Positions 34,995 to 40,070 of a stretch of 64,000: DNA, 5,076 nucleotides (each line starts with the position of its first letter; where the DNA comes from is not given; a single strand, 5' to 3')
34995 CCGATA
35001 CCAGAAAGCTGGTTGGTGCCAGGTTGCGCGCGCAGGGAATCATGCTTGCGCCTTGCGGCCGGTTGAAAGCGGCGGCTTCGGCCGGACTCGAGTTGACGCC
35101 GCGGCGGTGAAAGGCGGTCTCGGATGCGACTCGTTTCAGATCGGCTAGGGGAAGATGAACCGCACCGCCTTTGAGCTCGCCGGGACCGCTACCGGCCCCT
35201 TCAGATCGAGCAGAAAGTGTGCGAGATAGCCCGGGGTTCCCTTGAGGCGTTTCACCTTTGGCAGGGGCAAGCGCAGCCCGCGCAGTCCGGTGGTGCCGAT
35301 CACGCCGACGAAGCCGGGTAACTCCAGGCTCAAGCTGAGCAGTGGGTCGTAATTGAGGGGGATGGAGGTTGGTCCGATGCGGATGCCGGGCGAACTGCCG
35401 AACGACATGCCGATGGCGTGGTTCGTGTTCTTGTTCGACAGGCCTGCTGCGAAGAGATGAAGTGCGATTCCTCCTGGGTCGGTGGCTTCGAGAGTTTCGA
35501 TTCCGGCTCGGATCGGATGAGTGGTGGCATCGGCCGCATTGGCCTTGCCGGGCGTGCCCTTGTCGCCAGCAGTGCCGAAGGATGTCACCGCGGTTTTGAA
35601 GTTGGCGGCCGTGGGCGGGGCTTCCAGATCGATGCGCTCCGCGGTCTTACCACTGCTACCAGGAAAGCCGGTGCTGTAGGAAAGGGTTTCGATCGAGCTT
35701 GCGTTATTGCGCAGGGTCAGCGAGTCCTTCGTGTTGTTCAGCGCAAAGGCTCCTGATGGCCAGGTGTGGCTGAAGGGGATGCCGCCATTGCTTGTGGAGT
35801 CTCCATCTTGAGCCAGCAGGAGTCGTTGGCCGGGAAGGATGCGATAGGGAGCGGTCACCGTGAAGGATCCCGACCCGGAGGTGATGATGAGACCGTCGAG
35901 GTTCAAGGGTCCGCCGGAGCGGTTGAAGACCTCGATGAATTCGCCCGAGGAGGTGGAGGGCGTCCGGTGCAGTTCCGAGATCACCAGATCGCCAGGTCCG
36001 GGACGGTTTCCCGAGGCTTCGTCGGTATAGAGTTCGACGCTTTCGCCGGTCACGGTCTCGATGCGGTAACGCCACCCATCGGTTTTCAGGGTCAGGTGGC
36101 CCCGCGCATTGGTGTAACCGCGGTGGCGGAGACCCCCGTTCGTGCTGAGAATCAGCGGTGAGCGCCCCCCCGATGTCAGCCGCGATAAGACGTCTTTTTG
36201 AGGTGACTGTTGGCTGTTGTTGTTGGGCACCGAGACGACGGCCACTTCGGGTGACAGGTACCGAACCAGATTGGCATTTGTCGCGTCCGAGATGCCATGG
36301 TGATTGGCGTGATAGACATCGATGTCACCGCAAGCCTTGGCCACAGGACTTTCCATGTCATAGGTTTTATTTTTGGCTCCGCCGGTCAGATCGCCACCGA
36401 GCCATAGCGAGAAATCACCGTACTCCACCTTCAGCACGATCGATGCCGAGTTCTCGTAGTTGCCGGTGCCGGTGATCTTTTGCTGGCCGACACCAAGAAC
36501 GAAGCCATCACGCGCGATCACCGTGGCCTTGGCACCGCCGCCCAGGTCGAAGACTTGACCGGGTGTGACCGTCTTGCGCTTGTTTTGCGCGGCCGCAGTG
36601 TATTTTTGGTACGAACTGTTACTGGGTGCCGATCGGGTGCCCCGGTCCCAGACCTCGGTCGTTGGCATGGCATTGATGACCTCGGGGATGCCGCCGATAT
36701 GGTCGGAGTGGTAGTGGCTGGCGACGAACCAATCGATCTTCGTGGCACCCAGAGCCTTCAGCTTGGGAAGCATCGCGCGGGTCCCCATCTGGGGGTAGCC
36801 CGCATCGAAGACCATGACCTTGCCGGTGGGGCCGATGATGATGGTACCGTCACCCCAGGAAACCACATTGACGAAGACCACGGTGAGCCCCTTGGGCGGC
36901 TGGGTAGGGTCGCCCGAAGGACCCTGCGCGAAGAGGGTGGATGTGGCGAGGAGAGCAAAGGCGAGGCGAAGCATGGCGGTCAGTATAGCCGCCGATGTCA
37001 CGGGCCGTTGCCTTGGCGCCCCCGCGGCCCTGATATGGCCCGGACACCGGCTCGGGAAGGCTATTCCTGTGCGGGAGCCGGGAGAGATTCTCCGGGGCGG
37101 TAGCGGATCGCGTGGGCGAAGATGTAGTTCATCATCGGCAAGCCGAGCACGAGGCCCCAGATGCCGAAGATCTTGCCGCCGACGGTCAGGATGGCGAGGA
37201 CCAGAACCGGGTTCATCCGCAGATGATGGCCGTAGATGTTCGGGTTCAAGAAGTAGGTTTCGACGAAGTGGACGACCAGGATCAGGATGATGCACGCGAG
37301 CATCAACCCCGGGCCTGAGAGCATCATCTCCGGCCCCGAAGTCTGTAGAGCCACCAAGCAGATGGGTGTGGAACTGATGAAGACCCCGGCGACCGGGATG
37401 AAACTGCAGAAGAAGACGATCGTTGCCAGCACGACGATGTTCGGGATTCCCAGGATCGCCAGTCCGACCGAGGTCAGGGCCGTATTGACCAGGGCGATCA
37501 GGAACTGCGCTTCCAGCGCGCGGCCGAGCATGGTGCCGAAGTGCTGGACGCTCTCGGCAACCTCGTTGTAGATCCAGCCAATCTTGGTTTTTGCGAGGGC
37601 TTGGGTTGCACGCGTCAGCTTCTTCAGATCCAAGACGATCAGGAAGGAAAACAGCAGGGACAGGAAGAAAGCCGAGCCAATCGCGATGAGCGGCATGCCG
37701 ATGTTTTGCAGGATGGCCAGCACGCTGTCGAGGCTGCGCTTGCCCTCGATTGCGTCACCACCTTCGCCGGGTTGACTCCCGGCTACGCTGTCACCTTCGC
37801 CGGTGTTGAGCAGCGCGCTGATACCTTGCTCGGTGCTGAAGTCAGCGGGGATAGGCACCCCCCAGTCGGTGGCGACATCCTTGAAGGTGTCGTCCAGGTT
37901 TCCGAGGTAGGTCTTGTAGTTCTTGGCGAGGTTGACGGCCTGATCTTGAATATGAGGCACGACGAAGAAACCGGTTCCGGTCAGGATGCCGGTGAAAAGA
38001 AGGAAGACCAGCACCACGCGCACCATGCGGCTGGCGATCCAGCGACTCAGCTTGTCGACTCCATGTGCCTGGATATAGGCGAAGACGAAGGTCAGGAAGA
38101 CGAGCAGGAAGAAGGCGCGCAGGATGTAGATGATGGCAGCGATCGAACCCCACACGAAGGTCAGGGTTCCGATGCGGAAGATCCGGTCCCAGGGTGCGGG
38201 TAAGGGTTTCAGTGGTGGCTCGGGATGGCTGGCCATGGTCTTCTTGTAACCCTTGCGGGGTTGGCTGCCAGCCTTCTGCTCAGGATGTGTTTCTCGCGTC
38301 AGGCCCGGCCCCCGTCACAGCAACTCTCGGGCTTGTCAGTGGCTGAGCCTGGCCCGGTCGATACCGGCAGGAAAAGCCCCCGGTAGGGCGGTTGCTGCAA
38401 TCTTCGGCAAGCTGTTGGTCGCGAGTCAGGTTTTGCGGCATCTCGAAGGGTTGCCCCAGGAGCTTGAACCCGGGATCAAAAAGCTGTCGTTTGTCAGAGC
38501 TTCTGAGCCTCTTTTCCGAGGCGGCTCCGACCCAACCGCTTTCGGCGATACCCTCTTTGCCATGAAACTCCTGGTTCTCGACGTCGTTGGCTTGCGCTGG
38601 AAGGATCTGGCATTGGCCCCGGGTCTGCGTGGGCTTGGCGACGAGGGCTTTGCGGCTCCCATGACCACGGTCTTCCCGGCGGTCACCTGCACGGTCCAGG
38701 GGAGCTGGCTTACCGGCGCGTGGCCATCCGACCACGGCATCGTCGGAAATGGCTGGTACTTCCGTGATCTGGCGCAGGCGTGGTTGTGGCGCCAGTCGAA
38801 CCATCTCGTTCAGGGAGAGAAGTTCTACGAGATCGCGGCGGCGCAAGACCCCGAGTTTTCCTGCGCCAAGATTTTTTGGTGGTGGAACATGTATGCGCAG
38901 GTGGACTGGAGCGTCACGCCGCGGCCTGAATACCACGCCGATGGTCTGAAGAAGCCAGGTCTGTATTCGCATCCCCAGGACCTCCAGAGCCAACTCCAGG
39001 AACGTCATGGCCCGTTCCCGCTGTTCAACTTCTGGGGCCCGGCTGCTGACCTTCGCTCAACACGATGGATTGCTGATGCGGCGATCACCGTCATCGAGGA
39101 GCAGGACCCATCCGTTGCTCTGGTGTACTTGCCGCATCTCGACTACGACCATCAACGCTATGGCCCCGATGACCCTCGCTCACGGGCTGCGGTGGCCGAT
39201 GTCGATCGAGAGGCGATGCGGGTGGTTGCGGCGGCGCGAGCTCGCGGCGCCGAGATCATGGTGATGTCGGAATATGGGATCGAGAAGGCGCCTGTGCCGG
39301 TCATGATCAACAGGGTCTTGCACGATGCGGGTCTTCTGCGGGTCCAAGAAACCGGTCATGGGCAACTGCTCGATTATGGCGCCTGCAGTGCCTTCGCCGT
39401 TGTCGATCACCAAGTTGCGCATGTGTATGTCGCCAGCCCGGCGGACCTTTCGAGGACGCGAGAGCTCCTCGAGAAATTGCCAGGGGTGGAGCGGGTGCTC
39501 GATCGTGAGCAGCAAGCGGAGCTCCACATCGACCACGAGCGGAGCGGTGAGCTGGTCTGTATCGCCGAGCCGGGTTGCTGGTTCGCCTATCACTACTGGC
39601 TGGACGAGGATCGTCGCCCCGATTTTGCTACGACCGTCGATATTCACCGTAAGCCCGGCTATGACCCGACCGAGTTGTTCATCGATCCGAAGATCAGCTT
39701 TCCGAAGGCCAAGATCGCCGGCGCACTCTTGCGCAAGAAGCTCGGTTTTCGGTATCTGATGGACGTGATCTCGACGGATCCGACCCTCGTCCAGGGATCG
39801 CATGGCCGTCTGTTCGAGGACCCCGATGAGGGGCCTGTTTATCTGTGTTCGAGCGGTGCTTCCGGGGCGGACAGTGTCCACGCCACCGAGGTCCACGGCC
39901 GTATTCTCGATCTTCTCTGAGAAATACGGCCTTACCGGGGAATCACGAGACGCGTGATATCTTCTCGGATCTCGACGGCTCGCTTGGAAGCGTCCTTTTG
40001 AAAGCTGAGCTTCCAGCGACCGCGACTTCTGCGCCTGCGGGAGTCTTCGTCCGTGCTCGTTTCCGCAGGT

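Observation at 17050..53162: A recurrent ~110-130 aa C-terminal module on six to seven otherwise unrelated secreted proteins: candidate undescribed sorting/anchoring domain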

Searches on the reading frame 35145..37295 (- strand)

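Call 10: search_protein_families(library=pfam, proteins=[window:35145-37295:-], max_evalue=0.1)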
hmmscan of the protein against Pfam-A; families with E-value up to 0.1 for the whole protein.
window:35145-37295:- (716 aa): 3 families
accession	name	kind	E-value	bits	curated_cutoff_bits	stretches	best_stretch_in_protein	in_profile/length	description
PF00753.33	Lactamase_B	-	3.9e-12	47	22.7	1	152-354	9-192/196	Metallo-beta-lactamase superfamily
PF00932.25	LTD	-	3.9e-12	46.9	34.3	1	433-541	4-108/109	Lamin Tail Domain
PF12706.13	Lactamase_B_2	-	0.00017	21.7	27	1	176-265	16-113/200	Beta-lactamase superfamily domain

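Call 12: search_protein_families(library=ncbifam, proteins=[window:35145-37295:-], max_evalue=1)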
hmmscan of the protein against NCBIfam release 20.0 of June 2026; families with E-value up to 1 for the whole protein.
window:35145-37295:- (716 aa): 16 families
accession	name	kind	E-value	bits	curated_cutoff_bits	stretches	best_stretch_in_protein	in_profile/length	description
TIGR00361.1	ComEC_Rec2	equivalog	3.8e-16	58.4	190.05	1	147-374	450-650/663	DNA internalization-related competence protein ComEC/Rec2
NF008580.0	PRK11539.1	equivalog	2.1e-11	42.9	969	2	279-375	618-710/758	ComEC family protein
NF049846.1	blaAHM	exception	1.5e-07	30.7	590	1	151-373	75-276/304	AHM family subclass B3-like metallo-beta-lactamase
NF012229.1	bla_class_B_core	domain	7.5e-07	29.4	100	1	151-254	17-118/139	metallo-beta-lactamase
NF033088.2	bla_subclass_B1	equivalog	0.00012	21.7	200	1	152-212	34-94/217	subclass B1 metallo-beta-lactamase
NF000801.0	PRK00055.1-3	equivalog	0.00051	19.2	252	1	154-211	25-78/307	ribonuclease Z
TIGR02651.1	RNase_Z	equivalog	0.0011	18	292.95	1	153-211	22-76/302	ribonuclease Z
NF041809.1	Avs1a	equivalog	0.0021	16.9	420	1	148-207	7-67/387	AVAST type 1 anti-phage system MBL fold metallo-hydrolase Avs1a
TIGR03413.1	GSH_gloB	equivalog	0.015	14.7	200.8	1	185-219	42-75/248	hydroxyacylglutathione hydrolase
NF033106.1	blaL1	exception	0.025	13.5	560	1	160-206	70-117/290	L1 family subclass B3 metallo-beta-lactamase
NF033105.1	bla_subclass_B3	equivalog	0.028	13.7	240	1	153-214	28-89/257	subclass B3 metallo-beta-lactamase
TIGR04559.1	SoxH_rel_PQQ_2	hypoth_equivalog_domain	0.031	13.7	280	1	151-203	33-84/283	quinoprotein relay system zinc metallohydrolase 2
NF000805.0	PRK00055.2-3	equivalog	0.077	12.2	416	1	159-217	32-86/307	ribonuclease Z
NF047925.1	pyridox_lacton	equivalog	0.084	12.6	325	1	173-204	73-106/268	4-pyridoxolactonase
NF008887.0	PRK11921.1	equivalog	0.1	11.5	635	1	180-216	65-101/396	anaerobic nitric oxide reductase flavorubredoxin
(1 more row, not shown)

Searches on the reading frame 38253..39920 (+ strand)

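Call 21: search_protein_families(library=pfam, proteins=[window:38253-39920:+], max_evalue=0.001)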
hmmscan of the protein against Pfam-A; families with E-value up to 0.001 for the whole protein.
window:38253-39920:+ (555 aa): 1 family
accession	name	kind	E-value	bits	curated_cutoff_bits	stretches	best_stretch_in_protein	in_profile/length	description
PF01663.27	Phosphodiest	-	4e-60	204.7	23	1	106-471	1-342/342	Type I phosphodiesterase / nucleotide pyrophosphatase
